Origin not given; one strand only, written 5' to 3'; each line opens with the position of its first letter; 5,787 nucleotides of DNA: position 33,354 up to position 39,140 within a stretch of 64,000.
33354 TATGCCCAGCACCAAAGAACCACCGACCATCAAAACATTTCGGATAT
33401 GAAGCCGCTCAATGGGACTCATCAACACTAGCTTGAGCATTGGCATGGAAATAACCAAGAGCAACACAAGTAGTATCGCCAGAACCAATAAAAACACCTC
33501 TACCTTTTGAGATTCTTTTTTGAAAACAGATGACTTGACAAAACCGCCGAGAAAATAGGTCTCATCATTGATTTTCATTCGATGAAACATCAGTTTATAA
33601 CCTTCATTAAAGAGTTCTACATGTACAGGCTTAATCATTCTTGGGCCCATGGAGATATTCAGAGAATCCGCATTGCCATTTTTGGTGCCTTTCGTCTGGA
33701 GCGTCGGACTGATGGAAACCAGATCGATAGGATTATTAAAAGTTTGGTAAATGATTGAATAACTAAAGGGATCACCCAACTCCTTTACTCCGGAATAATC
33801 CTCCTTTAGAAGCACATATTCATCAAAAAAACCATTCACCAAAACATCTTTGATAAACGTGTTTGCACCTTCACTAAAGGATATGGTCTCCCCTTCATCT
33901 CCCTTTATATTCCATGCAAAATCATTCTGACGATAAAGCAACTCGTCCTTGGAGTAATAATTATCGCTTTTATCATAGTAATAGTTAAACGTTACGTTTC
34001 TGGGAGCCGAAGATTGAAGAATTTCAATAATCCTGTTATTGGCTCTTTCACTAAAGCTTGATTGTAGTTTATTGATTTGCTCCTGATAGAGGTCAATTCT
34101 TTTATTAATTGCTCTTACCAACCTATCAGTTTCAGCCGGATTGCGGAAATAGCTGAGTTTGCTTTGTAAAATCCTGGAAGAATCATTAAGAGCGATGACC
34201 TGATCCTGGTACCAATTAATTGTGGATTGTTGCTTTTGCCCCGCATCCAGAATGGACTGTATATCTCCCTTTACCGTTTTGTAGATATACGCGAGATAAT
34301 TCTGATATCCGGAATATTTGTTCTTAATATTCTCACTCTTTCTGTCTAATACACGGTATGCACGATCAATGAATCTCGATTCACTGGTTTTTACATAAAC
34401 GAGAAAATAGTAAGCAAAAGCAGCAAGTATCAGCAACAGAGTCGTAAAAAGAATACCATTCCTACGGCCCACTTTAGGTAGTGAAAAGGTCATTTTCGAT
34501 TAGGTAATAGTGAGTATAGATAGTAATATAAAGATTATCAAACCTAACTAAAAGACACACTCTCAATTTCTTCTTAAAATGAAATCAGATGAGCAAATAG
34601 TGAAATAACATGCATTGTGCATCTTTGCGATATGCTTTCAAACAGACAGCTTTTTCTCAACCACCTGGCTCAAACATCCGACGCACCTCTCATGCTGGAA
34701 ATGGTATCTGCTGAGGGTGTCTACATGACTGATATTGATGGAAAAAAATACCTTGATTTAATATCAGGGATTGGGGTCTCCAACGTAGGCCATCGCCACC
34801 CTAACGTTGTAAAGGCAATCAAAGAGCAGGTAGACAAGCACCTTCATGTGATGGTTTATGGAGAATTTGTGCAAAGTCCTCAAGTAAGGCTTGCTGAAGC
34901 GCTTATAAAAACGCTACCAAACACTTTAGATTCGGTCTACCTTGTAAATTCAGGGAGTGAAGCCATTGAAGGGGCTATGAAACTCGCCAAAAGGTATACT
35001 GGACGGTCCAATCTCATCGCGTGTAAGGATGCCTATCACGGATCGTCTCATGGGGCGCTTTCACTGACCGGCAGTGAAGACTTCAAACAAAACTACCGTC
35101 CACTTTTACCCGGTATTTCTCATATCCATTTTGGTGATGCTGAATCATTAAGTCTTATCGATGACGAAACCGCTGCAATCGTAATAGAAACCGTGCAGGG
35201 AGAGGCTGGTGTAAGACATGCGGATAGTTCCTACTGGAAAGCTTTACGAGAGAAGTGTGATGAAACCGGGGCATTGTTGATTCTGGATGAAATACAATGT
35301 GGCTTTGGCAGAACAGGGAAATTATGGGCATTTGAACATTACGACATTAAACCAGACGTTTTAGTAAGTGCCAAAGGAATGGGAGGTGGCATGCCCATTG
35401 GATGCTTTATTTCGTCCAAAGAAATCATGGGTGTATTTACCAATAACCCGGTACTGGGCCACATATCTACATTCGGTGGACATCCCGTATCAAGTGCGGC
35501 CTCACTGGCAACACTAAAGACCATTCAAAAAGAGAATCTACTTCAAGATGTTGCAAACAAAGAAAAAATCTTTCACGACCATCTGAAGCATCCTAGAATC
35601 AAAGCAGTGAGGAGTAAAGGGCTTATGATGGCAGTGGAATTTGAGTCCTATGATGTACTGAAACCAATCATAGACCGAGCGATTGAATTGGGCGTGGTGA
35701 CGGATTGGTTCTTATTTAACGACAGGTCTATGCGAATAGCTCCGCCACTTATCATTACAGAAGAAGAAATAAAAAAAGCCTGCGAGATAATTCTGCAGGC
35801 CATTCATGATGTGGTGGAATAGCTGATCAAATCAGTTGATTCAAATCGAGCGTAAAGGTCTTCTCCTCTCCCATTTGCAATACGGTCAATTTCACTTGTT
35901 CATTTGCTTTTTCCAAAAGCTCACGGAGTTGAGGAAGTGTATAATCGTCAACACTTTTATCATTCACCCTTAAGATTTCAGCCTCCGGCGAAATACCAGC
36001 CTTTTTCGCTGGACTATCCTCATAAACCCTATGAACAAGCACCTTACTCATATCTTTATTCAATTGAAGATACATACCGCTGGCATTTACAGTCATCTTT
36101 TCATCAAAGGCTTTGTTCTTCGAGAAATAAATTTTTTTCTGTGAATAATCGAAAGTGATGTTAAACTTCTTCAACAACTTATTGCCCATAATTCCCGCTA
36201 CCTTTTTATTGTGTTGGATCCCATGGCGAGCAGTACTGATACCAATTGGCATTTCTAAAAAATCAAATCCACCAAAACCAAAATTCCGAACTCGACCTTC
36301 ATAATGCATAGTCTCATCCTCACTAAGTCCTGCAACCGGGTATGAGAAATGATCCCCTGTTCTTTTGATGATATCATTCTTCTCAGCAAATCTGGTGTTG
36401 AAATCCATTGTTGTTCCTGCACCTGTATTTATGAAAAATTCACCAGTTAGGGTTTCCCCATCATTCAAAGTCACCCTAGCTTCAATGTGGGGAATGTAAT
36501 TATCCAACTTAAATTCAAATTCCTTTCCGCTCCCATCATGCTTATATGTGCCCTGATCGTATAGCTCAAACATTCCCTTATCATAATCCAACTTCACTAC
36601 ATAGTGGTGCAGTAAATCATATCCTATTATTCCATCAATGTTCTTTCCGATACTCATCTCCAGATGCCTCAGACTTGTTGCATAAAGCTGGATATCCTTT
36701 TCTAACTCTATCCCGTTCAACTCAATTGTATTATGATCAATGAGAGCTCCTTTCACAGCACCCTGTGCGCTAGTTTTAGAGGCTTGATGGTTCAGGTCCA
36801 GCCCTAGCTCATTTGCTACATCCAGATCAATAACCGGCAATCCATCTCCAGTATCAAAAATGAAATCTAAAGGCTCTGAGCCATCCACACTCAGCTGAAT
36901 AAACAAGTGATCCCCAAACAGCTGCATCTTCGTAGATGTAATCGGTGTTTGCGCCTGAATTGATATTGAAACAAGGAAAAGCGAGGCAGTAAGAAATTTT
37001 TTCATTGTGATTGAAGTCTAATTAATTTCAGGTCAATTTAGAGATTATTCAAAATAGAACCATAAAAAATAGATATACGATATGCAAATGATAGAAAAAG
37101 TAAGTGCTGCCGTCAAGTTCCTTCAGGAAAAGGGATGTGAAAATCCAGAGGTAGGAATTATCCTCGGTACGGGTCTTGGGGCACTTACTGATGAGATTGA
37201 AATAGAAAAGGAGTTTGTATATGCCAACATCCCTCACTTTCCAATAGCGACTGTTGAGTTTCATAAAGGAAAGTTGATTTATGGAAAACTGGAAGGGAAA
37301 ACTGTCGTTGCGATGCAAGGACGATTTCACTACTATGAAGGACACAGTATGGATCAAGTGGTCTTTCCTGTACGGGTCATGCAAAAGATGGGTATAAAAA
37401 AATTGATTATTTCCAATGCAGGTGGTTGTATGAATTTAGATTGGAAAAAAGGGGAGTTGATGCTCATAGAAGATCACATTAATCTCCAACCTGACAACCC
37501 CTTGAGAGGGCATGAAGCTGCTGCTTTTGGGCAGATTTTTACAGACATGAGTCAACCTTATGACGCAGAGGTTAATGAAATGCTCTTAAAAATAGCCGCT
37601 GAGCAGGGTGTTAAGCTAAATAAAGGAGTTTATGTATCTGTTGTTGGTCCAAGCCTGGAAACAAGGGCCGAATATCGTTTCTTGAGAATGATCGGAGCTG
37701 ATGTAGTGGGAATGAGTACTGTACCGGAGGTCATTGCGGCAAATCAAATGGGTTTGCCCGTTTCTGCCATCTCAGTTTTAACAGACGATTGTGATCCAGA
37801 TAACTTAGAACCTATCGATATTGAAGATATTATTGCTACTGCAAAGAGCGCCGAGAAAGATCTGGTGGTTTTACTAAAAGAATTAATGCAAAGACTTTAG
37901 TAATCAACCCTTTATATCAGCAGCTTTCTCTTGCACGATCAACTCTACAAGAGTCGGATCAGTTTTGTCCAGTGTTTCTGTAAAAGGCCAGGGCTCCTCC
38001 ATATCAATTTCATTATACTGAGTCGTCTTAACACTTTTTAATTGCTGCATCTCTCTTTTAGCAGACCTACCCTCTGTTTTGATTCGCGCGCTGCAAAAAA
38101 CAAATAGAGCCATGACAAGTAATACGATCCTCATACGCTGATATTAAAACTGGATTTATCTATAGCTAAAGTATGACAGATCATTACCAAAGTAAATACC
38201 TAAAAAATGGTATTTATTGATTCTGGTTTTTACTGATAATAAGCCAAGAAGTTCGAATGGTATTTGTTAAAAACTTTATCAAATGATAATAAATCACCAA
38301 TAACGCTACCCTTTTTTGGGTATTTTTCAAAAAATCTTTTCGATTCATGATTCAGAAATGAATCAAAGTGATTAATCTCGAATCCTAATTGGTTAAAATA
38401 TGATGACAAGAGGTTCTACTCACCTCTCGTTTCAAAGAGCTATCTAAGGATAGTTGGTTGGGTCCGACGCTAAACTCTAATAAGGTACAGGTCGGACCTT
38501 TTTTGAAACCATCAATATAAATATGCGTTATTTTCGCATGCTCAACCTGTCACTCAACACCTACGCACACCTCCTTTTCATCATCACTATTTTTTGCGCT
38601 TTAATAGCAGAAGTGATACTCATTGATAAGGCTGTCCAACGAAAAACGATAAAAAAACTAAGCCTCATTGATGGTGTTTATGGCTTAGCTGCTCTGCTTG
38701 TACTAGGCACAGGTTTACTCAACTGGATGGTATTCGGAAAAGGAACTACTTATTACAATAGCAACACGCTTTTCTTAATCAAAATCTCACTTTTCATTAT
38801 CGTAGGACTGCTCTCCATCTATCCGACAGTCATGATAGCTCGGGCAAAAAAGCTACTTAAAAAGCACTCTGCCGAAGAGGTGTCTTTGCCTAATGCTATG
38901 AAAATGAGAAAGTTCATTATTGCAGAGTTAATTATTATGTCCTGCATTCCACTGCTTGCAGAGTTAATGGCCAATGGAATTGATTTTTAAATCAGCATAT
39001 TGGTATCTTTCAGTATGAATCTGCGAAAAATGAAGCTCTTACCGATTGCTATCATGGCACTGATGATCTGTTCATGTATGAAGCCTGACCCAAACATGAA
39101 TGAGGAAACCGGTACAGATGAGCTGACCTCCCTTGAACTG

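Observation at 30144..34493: Orphan 1449-aa membrane protein joining two Cache-like sensor regions to a degenerate P-loop/winged-helix module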

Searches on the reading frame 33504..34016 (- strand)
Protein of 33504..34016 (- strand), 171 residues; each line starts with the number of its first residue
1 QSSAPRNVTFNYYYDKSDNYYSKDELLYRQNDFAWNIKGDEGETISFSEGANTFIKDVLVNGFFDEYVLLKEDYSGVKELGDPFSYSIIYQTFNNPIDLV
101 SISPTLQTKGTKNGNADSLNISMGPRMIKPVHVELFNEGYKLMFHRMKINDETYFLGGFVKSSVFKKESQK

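Call 69: search_solved_structures(query=A8, max_evalue=10, show_alignments=2)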
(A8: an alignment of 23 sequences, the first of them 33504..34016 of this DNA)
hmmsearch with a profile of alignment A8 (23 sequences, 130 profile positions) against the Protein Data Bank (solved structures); distinct sequences matched with E-value up to 10: 1.
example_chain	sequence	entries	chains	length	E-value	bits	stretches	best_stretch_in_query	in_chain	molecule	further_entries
4z7x_A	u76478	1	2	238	1.3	12.6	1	85-121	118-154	MdbA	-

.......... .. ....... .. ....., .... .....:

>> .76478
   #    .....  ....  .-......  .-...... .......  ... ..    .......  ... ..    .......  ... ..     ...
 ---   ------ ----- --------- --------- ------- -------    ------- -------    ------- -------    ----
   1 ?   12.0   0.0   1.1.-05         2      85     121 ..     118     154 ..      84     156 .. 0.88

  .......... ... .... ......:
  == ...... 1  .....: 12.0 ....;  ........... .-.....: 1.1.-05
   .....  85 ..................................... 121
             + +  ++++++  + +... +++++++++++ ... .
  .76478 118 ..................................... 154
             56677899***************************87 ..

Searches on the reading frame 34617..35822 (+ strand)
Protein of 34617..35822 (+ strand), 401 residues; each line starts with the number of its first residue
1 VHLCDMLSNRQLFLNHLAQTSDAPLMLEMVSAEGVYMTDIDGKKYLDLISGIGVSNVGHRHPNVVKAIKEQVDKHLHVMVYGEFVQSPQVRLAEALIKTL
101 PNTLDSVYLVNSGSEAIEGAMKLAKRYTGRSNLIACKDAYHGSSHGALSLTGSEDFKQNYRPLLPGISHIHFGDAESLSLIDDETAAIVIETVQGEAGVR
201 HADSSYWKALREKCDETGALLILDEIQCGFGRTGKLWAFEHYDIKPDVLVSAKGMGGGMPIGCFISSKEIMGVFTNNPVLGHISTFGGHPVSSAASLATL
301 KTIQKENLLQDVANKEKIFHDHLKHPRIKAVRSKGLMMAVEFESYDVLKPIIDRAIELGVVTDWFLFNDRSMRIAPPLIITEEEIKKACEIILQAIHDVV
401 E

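Call 18: search_protein_families(library=pfam, proteins=[window:34617-35822:+], max_evalue=0.00001)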
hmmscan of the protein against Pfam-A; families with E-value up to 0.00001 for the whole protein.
window:34617-35822:+ (401 aa): 1 family
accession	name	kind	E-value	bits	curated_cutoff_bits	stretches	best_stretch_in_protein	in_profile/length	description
PF00202.27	Aminotran_3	-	1.5e-110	370.1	30.5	1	22-396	6-403/403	Aminotransferase class-III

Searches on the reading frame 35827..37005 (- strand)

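Call 18: search_protein_families(library=pfam, proteins=[window:35827-37005:-], max_evalue=0.00001)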
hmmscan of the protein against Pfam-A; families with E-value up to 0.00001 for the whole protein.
window:35827-37005:- (392 aa): 5 families
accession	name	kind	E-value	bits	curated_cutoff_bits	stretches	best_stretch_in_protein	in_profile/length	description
PF13650.11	Asp_protease_2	-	9.9e-13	49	24.3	1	37-131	2-90/90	Aspartyl protease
PF17820.7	PDZ_6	-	4.8e-09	36.3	27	1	324-376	2-53/54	PDZ domain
PF13975.11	gag-asp_proteas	-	2.5e-08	34.8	28.2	0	36-103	1-70/92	gag-polyprotein putative aspartyl protease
PF00595.29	PDZ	-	4.3e-08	33.9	23.2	1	305-376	8-81/81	PDZ domain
PF13180.12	PDZ_2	-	1.4e-07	32.1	27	1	314-388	6-80/80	PDZ domain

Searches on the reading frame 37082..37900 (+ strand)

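Call 18: search_protein_families(library=pfam, proteins=[window:37082-37900:+], max_evalue=0.00001)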
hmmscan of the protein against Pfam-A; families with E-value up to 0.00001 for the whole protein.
window:37082-37900:+ (272 aa): 1 family
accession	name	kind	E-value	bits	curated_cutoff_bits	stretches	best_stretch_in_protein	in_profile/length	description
PF01048.26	PNP_UDP_1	-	3.6e-47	161.2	25.1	1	24-268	2-231/233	Phosphorylase superfamily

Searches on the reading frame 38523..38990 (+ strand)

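Call 18: search_protein_families(library=pfam, proteins=[window:38523-38990:+], max_evalue=0.00001)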
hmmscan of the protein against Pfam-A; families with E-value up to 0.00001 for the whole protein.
window:38523-38990:+ (155 aa): 1 family
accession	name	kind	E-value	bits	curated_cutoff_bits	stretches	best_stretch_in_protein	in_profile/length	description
PF09980.14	DUF2214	-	8.6e-41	139.7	34.1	1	13-153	6-146/147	Predicted membrane protein (DUF2214)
